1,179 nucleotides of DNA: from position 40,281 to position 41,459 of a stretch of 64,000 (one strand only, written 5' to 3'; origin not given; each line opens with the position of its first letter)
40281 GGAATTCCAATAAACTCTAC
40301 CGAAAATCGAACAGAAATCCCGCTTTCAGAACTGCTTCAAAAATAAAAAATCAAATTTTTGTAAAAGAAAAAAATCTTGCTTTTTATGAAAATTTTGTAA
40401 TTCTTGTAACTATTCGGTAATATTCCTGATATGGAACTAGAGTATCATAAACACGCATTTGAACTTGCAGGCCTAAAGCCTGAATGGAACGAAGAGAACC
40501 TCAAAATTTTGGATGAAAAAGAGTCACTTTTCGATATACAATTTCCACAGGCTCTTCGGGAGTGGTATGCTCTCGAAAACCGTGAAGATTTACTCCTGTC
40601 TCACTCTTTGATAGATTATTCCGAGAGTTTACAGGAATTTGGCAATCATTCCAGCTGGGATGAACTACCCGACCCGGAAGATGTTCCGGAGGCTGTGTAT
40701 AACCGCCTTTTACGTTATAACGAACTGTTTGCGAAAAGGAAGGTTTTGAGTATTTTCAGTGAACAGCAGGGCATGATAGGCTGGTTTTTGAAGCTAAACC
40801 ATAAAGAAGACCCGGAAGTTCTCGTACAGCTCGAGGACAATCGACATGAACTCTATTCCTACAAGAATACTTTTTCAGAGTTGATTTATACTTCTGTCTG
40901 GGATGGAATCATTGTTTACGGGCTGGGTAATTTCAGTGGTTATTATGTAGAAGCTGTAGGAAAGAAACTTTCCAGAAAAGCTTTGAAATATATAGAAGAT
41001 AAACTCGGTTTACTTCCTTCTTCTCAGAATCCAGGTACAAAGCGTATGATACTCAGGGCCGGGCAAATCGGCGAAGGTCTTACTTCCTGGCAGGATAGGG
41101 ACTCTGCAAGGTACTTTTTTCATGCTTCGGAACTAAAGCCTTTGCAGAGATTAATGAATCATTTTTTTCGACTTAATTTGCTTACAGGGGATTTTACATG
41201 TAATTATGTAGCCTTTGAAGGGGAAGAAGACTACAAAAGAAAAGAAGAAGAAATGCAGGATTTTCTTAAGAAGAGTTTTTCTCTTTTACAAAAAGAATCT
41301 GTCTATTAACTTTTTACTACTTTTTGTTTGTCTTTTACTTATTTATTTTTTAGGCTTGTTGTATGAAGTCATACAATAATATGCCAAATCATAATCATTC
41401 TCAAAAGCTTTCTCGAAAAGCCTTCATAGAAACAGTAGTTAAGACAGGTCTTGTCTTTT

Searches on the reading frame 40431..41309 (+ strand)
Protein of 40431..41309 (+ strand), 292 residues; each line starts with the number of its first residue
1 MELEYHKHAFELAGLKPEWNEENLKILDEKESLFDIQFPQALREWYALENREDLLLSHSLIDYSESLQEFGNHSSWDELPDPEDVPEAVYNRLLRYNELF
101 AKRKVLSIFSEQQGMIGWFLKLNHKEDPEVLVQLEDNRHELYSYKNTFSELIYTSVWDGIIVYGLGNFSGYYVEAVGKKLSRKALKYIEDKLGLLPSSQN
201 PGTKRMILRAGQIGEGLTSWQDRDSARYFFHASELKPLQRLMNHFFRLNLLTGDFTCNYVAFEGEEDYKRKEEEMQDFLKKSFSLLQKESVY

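Call 3: search_protein_families(library=pfam, proteins=[window:40431-41309:+], max_evalue=1)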
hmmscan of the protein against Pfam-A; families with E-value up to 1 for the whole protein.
window:40431-41309:+ (292 aa): 1 family
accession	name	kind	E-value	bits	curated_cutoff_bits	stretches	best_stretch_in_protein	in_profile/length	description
PF09346.15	SMI1_KNR4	-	0.0054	17.8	25.4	1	27-152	7-123/125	SMI1 / KNR4 family (SUKH-1)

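Call 4: search_protein_families(library=ncbifam, proteins=[window:40431-41309:+], max_evalue=1)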
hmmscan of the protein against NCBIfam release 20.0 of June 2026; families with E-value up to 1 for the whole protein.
window:40431-41309:+ (292 aa): 0 families

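Call 28: find_homologous_proteins(query=window:40431-41309:+, max_evalue=0.001)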
Query window:40431-41309:+ (292 aa): 1 proteins with E <= 0.001 among 731 candidates.
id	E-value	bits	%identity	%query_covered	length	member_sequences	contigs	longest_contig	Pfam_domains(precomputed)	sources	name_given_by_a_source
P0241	4.0e-193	658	100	100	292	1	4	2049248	-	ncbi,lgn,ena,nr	ncbi:MAG: hypothetical protein H7A25_06090 [Leptospiraceae bacterium]|nr:hypothetical protein [Lepto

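Call 30: search_protein_families(library=padloc, proteins=[window:40431-41309:+], max_evalue=0.1)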
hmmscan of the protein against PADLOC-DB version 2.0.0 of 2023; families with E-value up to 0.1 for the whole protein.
window:40431-41309:+ (292 aa): 0 families

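Call 36: predict_structure(protein=window:40431-41309:+)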
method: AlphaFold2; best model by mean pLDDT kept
length: 292 residues; sequences in the alignment: 1
mean_pLDDT: 40.8   pTM: 0.27
mean pLDDT of the five models: 40.8, 38.4, 35.3, 34.2, 32.0
residues with pLDDT >= 90: 0; 70-90: 2; 50-70: 64; < 50: 226
segments of 3 or more residues with pLDDT < 50: 1-3, 11-15, 27-68, 74-76, 97-113, 123-264, 285-287, 289-292
pLDDT, mean of each block of 10 residues (from residue 1): 48 53 52 38 36 35 46 52 59 49 36 50 40 25 28 38 38 39 47 35 30 24 26 30 33 34 53 59 48 33
secondary structure, 60 per line:
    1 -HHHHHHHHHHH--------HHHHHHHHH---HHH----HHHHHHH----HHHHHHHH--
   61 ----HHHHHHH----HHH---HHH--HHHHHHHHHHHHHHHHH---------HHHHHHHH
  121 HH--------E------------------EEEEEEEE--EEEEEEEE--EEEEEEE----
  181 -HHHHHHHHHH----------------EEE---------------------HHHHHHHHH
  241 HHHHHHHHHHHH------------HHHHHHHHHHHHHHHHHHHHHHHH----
elements in order: H2-12 H21-29 H40-46 H51-58 H65-71 H87-103 H113-122 E150-157 E160-167 E170-176 H182-191 E208-210 H232-252 H265-288

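Call 74: search_solved_structures(query=window:40431-41309:+, max_evalue=10)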
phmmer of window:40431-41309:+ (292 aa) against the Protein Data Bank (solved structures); distinct sequences matched with E-value up to 10: 2.
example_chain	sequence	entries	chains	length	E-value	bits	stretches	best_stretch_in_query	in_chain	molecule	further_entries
9rcv_E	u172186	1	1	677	0.81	12.1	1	23-61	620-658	Antigen peptide transporter 2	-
5u1d_B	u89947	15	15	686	0.82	12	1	23-61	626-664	Antigen peptide transporter 2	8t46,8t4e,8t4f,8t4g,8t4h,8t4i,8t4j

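Call 75: search_protein_families(library=phrogs, proteins=[window:40431-41309:+], max_evalue=0.1)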
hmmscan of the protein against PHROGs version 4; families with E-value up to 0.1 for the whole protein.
window:40431-41309:+ (292 aa): 0 families

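Call 81: search_dna_similar(query=window:40431-41309:+, collection=plasmids, mode=protein, max_evalue=0.01, max_rows=5)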
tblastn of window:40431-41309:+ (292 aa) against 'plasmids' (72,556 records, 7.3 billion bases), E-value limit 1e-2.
Records with a match: 1; places in all: 1; records where one place covers at least 80% of the query: 0.
Best place of each record, by identity: <60% 1.
By first word of the organism name: Streptomyces 1.
By predicted mobility (MOB-suite, as given by PLSDB): non-mobilizable 1.
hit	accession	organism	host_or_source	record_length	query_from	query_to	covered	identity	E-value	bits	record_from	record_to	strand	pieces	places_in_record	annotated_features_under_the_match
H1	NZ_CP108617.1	Streptomyces avidinii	-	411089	3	161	54%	27.0%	3e-7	59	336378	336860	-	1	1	hypothetical protein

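Call 82: search_dna_similar(query=window:40431-41309:+, collection=phages, mode=protein, max_evalue=0.01, max_rows=5)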
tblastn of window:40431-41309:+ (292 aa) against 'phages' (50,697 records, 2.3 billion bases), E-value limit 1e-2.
No match.

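Call 83: get_annotated_region(hit=H1, flank=4000)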
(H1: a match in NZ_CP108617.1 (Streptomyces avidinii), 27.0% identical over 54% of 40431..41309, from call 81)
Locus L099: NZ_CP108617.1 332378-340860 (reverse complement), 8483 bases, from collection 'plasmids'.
description: Streptomyces avidinii strain NBC_01157 plasmid unnamed1, complete sequence
organism: Streptomyces avidinii (NCBI taxid 1895)
taxonomy: Bacteria; Actinomycetota; Actinomycetes; Kitasatosporales; Streptomycetaceae; Streptomyces; Streptomyces avidinii
host: -; source: -; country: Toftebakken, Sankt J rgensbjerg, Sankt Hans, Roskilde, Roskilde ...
typing (MOB-suite, as given by PLSDB): non-mobilizable
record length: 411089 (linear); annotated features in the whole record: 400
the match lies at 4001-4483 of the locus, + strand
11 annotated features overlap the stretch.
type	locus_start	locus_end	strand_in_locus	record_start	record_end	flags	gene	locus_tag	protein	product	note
CDS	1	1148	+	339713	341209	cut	-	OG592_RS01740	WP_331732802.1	IPT/TIG domain-containing protein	-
CDS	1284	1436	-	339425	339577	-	-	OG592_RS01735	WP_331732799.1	hypothetical protein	-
CDS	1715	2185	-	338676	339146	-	-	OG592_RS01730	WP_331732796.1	lamin tail domain-containing protein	-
CDS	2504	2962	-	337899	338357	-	-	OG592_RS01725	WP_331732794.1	hypothetical protein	-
CDS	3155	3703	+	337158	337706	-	-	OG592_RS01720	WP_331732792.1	SMI1/KNR4 family protein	-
CDS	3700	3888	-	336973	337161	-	-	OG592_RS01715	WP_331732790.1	hypothetical protein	-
CDS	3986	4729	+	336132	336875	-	-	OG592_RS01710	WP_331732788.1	hypothetical protein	-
CDS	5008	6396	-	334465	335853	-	-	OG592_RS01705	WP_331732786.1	hypothetical protein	-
CDS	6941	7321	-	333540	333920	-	-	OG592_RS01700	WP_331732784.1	toxin Doc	-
CDS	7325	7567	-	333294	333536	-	-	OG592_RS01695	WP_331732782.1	antitoxin MazE7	-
CDS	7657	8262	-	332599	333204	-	-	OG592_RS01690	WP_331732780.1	hypothetical protein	-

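Call 84: search_protein_families(library=pfam, proteins=[L099:3986-4729:+, L099:3155-3703:+], max_evalue=1)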
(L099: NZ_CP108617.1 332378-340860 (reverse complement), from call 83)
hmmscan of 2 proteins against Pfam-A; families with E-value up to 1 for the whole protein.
L099:3986-4729:+ (247 aa): 1 family
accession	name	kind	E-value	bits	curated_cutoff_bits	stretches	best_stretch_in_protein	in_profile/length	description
PF09346.15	SMI1_KNR4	-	0.04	15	25.4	1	29-155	6-121/125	SMI1 / KNR4 family (SUKH-1)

L099:3155-3703:+ (182 aa): 3 families
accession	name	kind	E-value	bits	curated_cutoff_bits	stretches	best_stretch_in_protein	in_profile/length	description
PF14568.11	SUKH_6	-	1.2e-08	35.9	27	1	27-143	5-110/119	SMI1-KNR4 cell-wall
PF09346.15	SMI1_KNR4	-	2.5e-07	31.8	25.4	1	27-139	8-110/125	SMI1 / KNR4 family (SUKH-1)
PF14567.11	SUKH_5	-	0.015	15.5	27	1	23-54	24-55/142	SMI1-KNR4 cell-wall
